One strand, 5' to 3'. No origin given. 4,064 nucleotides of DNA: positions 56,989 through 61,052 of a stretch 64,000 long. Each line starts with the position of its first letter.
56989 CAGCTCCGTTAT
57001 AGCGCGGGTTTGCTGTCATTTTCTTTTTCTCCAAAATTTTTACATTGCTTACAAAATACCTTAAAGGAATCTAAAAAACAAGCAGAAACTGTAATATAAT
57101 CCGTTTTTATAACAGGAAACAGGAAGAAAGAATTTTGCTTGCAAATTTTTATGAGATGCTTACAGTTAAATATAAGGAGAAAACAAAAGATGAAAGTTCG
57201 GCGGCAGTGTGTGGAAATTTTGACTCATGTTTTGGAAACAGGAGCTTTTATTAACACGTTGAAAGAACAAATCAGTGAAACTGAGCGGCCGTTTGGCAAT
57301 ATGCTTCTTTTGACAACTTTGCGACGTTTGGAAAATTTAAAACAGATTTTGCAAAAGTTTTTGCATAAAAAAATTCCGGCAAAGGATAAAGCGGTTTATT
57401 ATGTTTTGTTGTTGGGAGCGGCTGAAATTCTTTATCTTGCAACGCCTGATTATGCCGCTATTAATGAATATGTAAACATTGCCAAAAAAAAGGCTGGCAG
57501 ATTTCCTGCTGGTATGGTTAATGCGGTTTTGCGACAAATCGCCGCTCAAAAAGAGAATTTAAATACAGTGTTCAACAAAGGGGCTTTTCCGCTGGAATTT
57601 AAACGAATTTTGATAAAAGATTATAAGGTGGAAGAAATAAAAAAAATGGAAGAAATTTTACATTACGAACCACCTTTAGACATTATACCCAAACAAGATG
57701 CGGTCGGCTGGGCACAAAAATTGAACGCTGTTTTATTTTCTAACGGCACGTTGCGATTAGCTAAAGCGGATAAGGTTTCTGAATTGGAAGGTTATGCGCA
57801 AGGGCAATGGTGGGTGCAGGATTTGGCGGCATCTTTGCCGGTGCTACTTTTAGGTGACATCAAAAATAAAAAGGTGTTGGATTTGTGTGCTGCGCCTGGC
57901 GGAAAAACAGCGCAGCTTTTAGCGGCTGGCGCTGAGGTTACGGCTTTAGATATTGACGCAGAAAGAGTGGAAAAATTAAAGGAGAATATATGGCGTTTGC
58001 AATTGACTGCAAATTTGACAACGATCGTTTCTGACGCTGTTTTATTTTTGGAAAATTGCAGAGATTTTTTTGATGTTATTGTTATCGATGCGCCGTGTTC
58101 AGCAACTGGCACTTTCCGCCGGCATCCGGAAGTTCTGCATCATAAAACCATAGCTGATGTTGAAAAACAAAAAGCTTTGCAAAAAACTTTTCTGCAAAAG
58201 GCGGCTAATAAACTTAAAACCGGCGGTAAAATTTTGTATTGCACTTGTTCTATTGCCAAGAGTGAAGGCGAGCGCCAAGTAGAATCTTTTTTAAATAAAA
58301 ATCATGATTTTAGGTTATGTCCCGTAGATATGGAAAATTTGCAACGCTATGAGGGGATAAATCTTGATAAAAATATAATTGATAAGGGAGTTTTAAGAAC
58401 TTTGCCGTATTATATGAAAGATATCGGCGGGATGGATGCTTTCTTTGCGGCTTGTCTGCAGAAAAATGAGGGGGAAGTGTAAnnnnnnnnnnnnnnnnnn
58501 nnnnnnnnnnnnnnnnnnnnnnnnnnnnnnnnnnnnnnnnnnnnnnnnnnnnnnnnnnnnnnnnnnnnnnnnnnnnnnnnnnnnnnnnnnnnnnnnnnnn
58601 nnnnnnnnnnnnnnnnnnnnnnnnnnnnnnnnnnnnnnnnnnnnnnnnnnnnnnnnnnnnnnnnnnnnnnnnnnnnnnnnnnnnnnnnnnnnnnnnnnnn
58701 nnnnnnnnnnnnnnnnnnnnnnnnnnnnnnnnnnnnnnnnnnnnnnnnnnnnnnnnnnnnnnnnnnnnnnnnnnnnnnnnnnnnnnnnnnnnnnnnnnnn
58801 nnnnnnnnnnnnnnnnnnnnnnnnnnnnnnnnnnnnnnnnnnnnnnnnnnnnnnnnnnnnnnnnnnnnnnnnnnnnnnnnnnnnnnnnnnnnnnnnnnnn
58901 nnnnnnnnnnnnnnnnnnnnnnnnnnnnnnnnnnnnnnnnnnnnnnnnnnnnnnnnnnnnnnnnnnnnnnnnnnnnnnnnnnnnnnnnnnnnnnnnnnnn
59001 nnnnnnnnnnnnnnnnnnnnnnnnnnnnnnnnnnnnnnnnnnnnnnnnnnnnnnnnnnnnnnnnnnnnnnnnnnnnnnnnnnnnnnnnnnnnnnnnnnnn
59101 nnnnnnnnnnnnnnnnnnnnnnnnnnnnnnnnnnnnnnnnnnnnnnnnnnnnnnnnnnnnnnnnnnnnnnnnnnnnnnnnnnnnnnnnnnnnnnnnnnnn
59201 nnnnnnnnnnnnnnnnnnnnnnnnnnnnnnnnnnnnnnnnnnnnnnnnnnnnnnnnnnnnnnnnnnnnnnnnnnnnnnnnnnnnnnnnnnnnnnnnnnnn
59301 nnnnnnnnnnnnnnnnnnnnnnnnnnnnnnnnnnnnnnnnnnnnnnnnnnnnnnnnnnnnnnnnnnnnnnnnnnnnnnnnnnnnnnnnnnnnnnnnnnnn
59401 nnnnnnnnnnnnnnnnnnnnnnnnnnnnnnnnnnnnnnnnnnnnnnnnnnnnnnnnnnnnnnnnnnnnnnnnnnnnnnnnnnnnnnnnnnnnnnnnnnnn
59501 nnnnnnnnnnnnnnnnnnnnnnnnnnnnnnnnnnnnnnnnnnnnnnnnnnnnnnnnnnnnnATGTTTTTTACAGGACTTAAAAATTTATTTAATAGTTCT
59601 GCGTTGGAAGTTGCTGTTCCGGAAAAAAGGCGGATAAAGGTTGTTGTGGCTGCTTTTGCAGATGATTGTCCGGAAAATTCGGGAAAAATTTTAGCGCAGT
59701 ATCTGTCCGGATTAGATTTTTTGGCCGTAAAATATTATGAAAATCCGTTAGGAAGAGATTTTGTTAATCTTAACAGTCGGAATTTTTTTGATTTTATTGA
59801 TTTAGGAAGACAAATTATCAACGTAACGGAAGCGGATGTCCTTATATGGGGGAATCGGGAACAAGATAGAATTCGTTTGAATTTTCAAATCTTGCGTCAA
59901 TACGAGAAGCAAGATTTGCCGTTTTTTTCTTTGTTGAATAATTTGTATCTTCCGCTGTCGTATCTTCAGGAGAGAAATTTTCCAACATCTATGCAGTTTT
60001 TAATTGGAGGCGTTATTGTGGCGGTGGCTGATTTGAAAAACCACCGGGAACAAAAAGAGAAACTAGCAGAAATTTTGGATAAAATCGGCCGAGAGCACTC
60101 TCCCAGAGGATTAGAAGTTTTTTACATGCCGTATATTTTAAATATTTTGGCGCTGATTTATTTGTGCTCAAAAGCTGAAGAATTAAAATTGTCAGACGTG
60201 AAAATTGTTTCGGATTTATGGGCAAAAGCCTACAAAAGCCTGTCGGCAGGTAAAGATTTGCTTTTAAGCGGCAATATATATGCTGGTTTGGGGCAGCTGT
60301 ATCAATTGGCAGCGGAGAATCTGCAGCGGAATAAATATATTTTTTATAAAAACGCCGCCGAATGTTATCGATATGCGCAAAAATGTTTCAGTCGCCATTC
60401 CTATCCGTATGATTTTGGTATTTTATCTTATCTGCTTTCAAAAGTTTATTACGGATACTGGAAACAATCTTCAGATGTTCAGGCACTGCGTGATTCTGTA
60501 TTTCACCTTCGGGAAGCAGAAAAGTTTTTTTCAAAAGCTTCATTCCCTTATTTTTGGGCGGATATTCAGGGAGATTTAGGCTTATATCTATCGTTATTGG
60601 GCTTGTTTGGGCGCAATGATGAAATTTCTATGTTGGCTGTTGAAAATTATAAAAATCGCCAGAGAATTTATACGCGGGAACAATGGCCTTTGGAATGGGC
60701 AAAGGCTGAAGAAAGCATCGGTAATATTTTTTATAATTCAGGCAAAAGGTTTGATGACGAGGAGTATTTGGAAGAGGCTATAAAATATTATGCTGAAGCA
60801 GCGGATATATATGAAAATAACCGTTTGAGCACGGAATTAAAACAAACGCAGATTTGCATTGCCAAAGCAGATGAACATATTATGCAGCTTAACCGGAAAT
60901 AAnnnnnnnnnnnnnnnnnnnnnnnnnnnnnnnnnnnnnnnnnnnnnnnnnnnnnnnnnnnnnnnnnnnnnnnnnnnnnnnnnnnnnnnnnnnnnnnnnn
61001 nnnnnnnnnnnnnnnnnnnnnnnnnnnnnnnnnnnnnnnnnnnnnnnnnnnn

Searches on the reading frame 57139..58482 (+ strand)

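Call 89: search_protein_families(library=pfam, proteins=[window:57139-58482:+], max_evalue=0.01)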
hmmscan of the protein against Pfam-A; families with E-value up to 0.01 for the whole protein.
window:57139-58482:+ (447 aa): 13 families
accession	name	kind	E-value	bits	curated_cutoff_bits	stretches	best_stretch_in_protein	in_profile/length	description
PF01189.24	Methyltr_RsmB-F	-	2.4e-45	155.1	27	1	238-440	4-198/199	16S rRNA methyltransferase RsmB/F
PF01029.23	NusB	-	7.2e-24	85.1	23.1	1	18-135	1-132/133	NusB family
PF13847.12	Methyltransf_31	-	5.6e-10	39.5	27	1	242-376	3-117/145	Methyltransferase domain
PF01728.25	FtsJ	-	1.3e-06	28.9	24.1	1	242-387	21-154/181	FtsJ-like methyltransferase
PF03602.21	Cons_hypoth95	-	3.6e-06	27.2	24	1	240-333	39-136/182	Conserved hypothetical protein 95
PF13649.12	Methyltransf_25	-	4e-06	27.9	27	1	246-316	1-70/97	Methyltransferase domain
PF05175.20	MTS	-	0.00022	21.4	23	0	235-366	24-137/170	Methyltransferase small domain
PF09445.16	Methyltransf_15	-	0.00096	19.2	22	1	244-319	2-80/165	RNA cap guanine-N2 methyltransferase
PF10354.15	BMT5-like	-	0.0024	18.6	24.7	1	271-391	61-148/168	rRNA (uridine-N3-)-methyltransferase BTM5-like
PF08241.18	Methyltransf_11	-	0.0029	18.6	21.2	0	248-315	2-65/95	Methyltransferase domain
PF02390.23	Methyltransf_4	-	0.003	17.5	24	0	342-369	90-117/173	Putative methyltransferase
PF13489.12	Methyltransf_23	-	0.0076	16.4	27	0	235-315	15-86/164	Methyltransferase domain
PF01564.23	Spermine_synth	-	0.0092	16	22.9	0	243-320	19-101/186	Spermine/spermidine synthase domain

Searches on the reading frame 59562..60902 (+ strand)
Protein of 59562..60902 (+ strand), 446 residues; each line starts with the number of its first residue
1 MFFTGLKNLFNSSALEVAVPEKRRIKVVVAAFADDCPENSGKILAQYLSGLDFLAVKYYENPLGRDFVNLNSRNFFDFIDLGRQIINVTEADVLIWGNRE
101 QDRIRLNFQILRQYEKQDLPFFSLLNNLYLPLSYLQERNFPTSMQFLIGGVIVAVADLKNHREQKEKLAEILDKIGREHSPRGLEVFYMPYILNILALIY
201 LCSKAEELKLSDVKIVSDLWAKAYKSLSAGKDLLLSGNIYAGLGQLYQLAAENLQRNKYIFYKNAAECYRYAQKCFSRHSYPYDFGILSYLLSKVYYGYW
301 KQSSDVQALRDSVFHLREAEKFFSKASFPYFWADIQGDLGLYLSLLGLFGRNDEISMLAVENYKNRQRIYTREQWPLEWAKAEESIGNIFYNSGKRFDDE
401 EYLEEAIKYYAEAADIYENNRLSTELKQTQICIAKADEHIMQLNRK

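Call 19: find_related_loci(query=window:59562-60902:+, collection=genome_contigs, flank=10000)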
Query window:59562-60902:+ (446 aa) in genome_contigs; peptide patterns used: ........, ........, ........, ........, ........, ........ (x = any residue, [..] = any of these).
85 stretches matched a pattern, but none encodes a relative of the query by tblastn (E <= 1e-3).

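Call 21: find_encoding_contigs(protein=window:59562-60902:+, flank=8000, max_places=8)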
Protein window:59562-60902:+ (446 aa): 1 contig read that carries it; 1 place shown.
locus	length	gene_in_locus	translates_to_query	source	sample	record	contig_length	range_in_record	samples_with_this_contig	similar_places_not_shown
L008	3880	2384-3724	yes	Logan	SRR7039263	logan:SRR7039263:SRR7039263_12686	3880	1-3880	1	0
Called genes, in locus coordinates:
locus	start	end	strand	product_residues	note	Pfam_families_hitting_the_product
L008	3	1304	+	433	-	?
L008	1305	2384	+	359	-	-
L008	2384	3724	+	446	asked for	-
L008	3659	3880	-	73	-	?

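Call 89: search_protein_families(library=pfam, proteins=[window:59562-60902:+], max_evalue=0.01)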
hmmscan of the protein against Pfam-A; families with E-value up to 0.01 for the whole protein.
window:59562-60902:+ (446 aa): 1 family
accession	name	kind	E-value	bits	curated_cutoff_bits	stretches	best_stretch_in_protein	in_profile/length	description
PF14938.12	SNAP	-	0.0015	18.5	25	1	357-435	91-163/282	Soluble NSF attachment protein, SNAP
